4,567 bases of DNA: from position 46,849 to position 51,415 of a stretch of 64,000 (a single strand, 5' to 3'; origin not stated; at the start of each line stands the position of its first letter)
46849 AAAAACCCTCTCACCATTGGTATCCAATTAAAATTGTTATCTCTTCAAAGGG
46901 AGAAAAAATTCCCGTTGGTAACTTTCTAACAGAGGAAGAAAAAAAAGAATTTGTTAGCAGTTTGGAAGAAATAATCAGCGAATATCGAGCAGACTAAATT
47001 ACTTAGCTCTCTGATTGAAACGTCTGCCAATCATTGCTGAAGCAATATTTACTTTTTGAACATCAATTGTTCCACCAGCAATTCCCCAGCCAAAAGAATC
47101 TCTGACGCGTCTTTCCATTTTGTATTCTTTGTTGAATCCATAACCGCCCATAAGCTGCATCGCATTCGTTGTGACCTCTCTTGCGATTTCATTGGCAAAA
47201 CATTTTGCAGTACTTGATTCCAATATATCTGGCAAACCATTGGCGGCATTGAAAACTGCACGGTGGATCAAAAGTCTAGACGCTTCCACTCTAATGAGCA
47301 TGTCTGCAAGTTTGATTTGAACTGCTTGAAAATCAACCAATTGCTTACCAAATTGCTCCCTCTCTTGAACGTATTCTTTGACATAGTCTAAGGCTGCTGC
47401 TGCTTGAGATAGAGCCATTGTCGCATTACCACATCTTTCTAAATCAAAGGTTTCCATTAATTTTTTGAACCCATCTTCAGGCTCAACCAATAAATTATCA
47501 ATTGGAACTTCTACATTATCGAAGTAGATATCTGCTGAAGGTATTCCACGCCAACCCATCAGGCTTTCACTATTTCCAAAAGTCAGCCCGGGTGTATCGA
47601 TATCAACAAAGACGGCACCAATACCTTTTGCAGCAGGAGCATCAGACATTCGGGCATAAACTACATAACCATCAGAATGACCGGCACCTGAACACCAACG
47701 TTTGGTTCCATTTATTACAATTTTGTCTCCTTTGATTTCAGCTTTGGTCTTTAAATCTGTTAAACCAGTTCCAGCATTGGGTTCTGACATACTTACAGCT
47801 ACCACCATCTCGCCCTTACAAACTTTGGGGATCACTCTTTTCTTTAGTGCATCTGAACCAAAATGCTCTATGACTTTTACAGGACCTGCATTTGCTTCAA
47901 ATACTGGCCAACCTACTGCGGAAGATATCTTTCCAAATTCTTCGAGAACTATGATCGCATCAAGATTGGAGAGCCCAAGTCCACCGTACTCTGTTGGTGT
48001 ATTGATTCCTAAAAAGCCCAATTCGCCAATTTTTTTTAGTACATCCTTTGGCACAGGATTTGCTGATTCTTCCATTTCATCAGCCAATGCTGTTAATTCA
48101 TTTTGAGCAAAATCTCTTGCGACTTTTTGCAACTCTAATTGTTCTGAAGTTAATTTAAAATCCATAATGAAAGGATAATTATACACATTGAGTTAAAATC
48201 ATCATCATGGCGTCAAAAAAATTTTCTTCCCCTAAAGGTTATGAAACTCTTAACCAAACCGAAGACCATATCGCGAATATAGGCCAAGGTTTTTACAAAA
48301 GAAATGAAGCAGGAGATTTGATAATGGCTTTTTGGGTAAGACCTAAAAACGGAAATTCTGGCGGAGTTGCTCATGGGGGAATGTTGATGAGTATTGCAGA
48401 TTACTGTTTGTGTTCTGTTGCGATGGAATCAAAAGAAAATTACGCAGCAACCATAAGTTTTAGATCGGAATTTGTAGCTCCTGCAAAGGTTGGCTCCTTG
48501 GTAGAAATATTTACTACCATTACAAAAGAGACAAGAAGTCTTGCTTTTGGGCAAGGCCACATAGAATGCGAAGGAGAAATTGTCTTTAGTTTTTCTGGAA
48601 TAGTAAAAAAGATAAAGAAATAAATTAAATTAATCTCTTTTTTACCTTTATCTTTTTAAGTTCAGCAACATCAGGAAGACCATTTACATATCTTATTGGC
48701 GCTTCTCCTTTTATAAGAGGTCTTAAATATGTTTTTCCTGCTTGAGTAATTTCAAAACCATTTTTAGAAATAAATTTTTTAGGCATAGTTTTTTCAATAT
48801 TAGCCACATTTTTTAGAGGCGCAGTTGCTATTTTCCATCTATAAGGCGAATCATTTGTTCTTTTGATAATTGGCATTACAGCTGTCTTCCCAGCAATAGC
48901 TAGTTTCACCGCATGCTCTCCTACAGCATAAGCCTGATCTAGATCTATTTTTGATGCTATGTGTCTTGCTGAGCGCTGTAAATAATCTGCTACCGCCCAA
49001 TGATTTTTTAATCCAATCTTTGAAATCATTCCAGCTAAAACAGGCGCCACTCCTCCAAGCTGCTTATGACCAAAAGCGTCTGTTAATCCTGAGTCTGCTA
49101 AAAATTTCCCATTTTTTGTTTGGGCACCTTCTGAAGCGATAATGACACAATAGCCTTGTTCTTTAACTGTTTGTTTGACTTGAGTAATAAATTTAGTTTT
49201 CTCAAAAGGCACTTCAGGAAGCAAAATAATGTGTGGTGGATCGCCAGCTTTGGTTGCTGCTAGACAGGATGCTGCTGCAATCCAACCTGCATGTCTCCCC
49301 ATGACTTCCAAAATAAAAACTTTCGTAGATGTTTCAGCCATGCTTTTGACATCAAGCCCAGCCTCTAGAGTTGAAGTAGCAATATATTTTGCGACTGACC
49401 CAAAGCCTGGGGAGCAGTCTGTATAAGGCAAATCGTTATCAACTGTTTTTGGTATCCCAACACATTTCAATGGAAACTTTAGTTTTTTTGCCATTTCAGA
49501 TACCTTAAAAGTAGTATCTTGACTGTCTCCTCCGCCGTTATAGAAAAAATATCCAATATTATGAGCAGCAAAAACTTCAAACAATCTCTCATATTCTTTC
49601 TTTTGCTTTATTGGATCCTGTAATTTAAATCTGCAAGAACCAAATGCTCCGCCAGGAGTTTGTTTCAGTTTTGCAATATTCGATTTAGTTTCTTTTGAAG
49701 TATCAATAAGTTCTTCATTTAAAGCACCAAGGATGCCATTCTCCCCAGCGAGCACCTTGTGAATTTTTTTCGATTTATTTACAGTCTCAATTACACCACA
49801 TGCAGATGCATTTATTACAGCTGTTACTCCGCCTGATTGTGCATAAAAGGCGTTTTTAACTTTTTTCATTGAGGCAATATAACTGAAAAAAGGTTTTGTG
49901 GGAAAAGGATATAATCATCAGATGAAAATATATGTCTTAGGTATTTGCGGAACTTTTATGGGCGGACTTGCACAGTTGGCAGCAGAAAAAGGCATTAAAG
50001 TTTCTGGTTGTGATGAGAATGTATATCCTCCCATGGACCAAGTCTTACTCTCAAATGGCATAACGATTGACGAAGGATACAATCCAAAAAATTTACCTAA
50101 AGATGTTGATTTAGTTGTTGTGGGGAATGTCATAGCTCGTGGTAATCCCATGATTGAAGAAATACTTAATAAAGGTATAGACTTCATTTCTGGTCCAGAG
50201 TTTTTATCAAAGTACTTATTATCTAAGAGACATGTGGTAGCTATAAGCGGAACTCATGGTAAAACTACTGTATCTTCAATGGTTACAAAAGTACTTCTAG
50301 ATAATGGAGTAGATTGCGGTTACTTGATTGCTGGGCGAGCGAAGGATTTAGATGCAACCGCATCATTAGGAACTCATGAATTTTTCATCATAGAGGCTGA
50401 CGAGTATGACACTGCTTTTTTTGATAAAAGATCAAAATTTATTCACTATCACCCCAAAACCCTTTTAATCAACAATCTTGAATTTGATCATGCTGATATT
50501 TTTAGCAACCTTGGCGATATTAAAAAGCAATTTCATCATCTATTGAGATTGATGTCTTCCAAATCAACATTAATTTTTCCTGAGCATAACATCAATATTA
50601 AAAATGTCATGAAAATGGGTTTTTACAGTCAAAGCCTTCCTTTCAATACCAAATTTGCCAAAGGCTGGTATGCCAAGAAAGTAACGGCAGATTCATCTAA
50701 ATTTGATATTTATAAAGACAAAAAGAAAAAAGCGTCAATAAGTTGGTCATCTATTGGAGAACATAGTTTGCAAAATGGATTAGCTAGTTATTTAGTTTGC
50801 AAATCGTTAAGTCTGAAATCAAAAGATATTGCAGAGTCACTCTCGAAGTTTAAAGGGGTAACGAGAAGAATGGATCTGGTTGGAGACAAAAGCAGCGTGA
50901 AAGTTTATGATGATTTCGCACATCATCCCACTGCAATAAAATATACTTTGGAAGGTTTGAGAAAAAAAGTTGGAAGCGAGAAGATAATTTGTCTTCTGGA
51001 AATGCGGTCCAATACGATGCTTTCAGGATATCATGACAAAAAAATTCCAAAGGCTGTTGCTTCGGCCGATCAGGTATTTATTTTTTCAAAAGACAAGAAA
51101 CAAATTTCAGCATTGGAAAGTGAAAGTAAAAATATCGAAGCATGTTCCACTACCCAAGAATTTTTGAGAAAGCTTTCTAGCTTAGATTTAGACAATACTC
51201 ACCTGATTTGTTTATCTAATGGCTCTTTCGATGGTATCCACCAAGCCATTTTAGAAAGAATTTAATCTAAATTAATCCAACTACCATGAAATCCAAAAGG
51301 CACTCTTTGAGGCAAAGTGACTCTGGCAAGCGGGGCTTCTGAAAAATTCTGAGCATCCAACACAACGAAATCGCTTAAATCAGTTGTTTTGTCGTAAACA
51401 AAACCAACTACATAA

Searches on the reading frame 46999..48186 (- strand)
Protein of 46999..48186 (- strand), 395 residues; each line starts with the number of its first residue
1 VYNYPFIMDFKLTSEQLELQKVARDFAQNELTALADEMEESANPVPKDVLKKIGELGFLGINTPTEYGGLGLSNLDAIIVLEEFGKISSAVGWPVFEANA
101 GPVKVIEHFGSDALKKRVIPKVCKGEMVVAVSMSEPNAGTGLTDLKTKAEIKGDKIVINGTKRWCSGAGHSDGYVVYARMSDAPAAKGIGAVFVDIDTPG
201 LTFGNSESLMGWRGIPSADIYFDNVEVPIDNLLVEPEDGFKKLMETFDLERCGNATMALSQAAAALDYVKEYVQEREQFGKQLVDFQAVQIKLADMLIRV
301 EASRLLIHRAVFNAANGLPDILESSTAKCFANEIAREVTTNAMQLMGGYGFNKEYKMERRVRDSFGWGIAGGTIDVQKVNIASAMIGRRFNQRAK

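Call 34: search_protein_families(library=pfam, proteins=[window:46999-48186:-], max_evalue=0.00001)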
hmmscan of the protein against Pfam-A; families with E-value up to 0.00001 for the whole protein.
window:46999-48186:- (395 aa): 4 families
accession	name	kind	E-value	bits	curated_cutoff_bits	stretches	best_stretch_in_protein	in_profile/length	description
PF00441.29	Acyl-CoA_dh_1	-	1.4e-39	136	22.4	1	238-385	2-149/150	Acyl-CoA dehydrogenase, C-terminal domain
PF02771.21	Acyl-CoA_dh_N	-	2.5e-29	102.4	22.9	1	13-126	1-113/113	Acyl-CoA dehydrogenase, N-terminal domain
PF02770.24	Acyl-CoA_dh_M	-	5.4e-21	75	33.3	1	130-225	1-97/97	Acyl-CoA dehydrogenase, middle domain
PF08028.16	Acyl-CoA_dh_2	-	8.7e-18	65.3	22.7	1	255-363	4-122/134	Acyl-CoA dehydrogenase, C-terminal domain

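Call 38: search_protein_families(library=ncbifam, proteins=[window:46999-48186:-], max_evalue=1e-20)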
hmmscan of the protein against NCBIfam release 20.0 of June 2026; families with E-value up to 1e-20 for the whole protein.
window:46999-48186:- (395 aa): 17 families
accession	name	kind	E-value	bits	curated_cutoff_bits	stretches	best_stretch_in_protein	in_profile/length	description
NF042439.1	SulpropCoADesulf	equivalog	6.6e-94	314.7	600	1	20-393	1-378/379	3-sulfinopropanoyl-CoA desulfinase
NF042972.1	AcrlCoAredClosAcrC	equivalog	2.1e-91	306.4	640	1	8-386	1-377/378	acryloyl-CoA reductase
NF045552.1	GlutCoADH_Des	equivalog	2.2e-76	257.5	470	1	8-391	1-385/387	glutaryl-CoA dehydrogenase Acd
TIGR03207.1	cyc_hxne_CoA_dh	equivalog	8.4e-65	218.9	575.35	1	13-383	2-369/372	cyclohexanecarboxyl-CoA dehydrogenase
NF043006.1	CyhCrbnylCoADH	equivalog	4.1e-63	213.6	650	1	21-383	13-373/380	cyclohexane-1-carbonyl-CoA dehydrogenase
NF045652.1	ProlPCPDhRedW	equivalog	5.3e-63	213.1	650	1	16-385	4-373/376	L-prolyl-[peptidyl-carrier protein] dehydrogenase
NF058590.1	AcCoDHFadEBacil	equivalog_domain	1.5e-60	205.4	600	1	11-388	20-413/586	acyl-CoA dehydrogenase FadE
NF008997.0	PRK12341.1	equivalog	6.8e-59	199.8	537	1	8-390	1-380/382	acyl-CoA dehydrogenase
NF053553.1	prodigi_MBC_PigA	equivalog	5.1e-57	193.7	500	1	8-385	1-379/381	prodigiosin MBC biosynthesis dehydrogenase PigA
NF002885.1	PRK03354.1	equivalog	9.2e-48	163.1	540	1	8-381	1-369/378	crotonobetainyl-CoA dehydrogenase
NF052270.1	Staph_DH_FadE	equivalog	6.3e-37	127.3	600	1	110-387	121-395/400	acyl-CoA dehydrogenase FadE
TIGR03204.1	pimC_large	equivalog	3.9e-33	114.9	623.85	1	57-381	53-376/395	pimeloyl-CoA dehydrogenase large subunit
TIGR03203.1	pimD_small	equivalog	4.6e-29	101.7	652.7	1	46-358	39-349/378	pimeloyl-CoA dehydrogenase small subunit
NF049984.1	Rv1679_FadE16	equivalog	9.7e-29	100.7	600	1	41-376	21-356/371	Rv1679 family acyl-CoA dehydrogenase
TIGR04022.1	sulfur_SfnB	equivalog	8.4e-22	77.6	430.9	1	18-362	9-357/391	SfnB family sulfur acquisition oxidoreductase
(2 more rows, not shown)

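Call 72: search_solved_structures(query=window:46999-48186:-, max_evalue=1e-40)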
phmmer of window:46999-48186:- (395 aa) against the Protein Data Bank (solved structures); distinct sequences matched with E-value up to 1e-40: 55.
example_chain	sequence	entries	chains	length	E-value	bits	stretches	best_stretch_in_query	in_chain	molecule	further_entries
4l1f_A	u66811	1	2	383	2.5e-72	247.5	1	8-386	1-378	Acyl-CoA dehydrogenase domain protein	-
3pfd_A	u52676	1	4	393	5.1e-72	246.5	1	7-385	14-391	Acyl-CoA dehydrogenase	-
5ol2_C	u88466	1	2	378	1.2e-70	242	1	19-384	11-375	Acyl-CoA dehydrogenase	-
1egc_A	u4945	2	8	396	3.2e-70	240.5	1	9-386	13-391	MEDIUM CHAIN ACYL-COA DEHYDROGENASE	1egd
5lnx_A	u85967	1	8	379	7e-69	236.2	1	12-387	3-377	Acyl-CoA dehydrogenase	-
6fah_C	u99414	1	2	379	1.4e-68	235.1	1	17-385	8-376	Caffeyl-CoA reductase-Etf complex subunit CarC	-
1udy_A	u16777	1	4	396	1.9e-68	234.7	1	9-389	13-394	Acyl-CoA dehydrogenase, medium-chain specific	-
1ukw_A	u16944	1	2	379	2.3e-68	234.4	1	8-384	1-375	acyl-CoA dehydrogenase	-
1ege_A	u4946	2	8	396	2.8e-68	234.2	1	9-386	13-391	MEDIUM CHAIN ACYL-COA DEHYDROGENASE | Acyl-CoA dehydrogenase, medium-chain specific, mitochondrial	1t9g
3mdd_A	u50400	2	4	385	3.4e-68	233.9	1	9-388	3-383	MEDIUM CHAIN ACYL-COA DEHYDROGENASE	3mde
2a1t_A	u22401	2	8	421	3.5e-68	233.8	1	9-386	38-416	Acyl-CoA dehydrogenase, medium-chain specific, mitochondrial precursor | Medium-chain specific acyl-CoA dehydrogenase, mitochondrial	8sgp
4p13_A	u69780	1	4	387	6.1e-68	233.1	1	9-386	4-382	Medium-chain specific acyl-CoA dehydrogenase, mitochondrial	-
8i4p_A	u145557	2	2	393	1.2e-67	232.1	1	11-386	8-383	Acyl-CoA dehydrogenase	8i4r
5af7_A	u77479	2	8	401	1.6e-67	231.7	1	10-390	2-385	ACYL-COA DEHYDROGENASE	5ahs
7w0j_A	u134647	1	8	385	1.7e-67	231.6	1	11-385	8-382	Acyl-CoA dehydrogenase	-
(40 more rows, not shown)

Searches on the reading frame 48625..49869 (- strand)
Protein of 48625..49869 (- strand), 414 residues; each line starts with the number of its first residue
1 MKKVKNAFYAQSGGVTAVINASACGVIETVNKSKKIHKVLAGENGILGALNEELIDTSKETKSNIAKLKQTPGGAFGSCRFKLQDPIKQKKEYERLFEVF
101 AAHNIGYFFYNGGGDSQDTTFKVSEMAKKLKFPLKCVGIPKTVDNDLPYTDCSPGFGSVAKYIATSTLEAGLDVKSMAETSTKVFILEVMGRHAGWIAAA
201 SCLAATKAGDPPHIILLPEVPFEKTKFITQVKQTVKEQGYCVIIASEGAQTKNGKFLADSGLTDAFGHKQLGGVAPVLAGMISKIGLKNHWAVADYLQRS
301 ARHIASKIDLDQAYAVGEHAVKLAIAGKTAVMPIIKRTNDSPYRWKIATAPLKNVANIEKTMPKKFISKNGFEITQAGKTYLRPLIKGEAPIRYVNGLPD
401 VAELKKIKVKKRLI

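Call 34: search_protein_families(library=pfam, proteins=[window:48625-49869:-], max_evalue=0.00001)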
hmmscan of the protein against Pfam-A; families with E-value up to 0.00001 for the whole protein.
window:48625-49869:- (414 aa): 1 family
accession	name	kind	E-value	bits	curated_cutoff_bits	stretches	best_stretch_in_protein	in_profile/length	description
PF00365.25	PFK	-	1e-49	169.8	30.9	1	10-321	5-274/277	Phosphofructokinase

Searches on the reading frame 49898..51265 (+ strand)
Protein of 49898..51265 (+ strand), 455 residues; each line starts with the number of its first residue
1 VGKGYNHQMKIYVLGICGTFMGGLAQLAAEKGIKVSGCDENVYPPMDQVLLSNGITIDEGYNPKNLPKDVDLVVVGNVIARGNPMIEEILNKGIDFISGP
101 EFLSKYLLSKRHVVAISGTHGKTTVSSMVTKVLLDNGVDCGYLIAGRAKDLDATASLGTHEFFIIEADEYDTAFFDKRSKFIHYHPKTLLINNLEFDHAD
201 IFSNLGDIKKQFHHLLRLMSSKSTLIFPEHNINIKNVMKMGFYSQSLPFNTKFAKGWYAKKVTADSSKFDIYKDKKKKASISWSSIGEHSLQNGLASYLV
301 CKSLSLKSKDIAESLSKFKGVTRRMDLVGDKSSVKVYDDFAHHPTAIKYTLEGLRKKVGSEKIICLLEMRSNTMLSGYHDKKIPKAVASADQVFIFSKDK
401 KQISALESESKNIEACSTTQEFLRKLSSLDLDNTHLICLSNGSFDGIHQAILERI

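Call 34: search_protein_families(library=pfam, proteins=[window:49898-51265:+], max_evalue=0.00001)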
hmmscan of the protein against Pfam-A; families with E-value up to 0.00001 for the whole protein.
window:49898-51265:+ (455 aa): 3 families
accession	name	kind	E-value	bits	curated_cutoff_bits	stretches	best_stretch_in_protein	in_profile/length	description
PF01225.30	Mur_ligase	-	1.7e-16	60.8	21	1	10-108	1-92/95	Mur ligase family, catalytic domain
PF08245.18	Mur_ligase_M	-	3.4e-16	60.2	24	1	116-300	1-199/200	Mur ligase middle domain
PF02875.26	Mur_ligase_C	-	3.2e-13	51.1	28.4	1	323-429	1-115/127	Mur ligase, glutamate ligase domain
